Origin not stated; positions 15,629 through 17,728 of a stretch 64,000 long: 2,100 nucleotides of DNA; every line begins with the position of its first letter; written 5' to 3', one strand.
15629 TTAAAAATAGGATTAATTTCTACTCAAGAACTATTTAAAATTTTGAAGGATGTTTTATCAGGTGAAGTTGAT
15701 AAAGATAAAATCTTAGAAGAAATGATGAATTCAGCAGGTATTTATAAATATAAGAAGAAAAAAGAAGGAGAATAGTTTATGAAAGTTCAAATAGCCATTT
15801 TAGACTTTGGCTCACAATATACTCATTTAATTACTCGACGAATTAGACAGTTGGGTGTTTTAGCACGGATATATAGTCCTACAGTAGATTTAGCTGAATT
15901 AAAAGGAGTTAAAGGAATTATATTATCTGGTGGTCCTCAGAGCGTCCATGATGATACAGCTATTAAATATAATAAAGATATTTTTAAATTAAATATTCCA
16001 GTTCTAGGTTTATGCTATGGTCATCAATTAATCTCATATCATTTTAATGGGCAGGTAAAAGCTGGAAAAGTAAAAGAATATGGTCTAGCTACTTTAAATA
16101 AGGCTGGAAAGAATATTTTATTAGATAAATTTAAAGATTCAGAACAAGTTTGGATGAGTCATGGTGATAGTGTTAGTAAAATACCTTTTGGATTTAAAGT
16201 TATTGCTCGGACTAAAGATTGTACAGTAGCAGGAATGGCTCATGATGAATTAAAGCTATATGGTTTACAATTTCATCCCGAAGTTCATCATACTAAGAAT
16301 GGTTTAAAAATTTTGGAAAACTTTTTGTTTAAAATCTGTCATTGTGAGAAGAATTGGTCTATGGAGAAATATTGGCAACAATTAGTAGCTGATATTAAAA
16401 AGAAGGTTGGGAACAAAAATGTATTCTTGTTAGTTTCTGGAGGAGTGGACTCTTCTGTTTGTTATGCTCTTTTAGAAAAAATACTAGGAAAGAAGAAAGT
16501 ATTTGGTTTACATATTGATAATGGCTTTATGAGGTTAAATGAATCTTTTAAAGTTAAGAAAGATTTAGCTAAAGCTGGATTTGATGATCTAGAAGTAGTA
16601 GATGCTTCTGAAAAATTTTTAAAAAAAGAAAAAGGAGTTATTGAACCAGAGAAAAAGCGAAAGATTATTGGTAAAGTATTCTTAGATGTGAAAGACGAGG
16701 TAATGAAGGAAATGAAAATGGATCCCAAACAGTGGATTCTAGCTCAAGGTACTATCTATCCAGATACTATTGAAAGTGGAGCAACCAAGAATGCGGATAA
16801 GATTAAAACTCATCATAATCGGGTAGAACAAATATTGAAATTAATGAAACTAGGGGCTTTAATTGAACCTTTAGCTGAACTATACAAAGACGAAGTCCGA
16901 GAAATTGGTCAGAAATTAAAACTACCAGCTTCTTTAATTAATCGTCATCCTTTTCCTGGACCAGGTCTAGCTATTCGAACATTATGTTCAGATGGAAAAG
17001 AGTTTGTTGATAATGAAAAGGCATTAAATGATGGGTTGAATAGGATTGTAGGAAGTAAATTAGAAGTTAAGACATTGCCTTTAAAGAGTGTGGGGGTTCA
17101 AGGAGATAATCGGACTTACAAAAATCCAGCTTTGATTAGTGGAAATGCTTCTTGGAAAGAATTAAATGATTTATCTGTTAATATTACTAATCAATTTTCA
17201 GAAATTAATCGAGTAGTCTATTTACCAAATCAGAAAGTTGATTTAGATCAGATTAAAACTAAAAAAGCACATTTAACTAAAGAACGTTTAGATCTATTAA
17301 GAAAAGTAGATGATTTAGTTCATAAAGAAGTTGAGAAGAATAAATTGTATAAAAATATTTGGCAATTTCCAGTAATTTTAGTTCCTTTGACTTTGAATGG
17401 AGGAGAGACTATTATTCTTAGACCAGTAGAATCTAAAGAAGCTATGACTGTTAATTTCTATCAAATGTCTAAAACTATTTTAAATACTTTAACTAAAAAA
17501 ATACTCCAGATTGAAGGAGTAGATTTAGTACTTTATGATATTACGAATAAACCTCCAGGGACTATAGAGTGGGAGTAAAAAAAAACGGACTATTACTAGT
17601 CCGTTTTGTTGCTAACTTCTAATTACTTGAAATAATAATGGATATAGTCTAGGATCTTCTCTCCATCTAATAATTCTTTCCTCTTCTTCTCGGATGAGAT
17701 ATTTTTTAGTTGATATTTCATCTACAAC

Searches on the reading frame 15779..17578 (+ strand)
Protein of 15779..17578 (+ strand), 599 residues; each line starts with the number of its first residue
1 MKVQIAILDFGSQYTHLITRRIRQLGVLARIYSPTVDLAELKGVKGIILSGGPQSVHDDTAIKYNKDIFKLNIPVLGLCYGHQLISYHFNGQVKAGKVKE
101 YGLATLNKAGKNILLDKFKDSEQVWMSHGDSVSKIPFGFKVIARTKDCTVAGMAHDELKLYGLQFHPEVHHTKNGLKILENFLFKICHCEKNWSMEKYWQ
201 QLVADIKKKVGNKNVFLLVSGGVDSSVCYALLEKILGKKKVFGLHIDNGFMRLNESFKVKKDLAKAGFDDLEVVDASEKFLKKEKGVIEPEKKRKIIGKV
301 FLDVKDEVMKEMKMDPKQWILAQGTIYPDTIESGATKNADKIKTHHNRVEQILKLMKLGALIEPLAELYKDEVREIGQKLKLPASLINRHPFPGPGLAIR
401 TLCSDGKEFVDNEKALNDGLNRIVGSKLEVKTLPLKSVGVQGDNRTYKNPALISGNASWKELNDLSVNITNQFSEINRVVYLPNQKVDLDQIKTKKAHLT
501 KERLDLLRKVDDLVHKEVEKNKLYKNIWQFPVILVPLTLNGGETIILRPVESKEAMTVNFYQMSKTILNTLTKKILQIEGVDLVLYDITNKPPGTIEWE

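Call 26: search_protein_families(library=pfam, proteins=[window:15779-17578:+], max_evalue=0.001)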
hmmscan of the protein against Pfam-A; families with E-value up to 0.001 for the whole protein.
window:15779-17578:+ (599 aa): 5 families
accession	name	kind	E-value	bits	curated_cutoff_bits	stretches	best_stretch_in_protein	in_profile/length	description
PF00117.34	GATase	-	3.4e-43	148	22.8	1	7-185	2-189/190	Glutamine amidotransferase class-I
PF00958.27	GMP_synt_C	-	9.3e-24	83.7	27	1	517-598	2-92/92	GMP synthase C terminal domain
PF02540.23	NAD_synthase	-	1.5e-09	37.8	21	1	202-265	8-70/242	NAD synthase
PF07722.19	Peptidase_C26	-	1.2e-08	35.5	20.5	1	57-168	90-219/219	Peptidase C26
PF03054.22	tRNA_Me_trans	-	0.00022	21.4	20.6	0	214-252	2-38/202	tRNA methyl transferase HUP domain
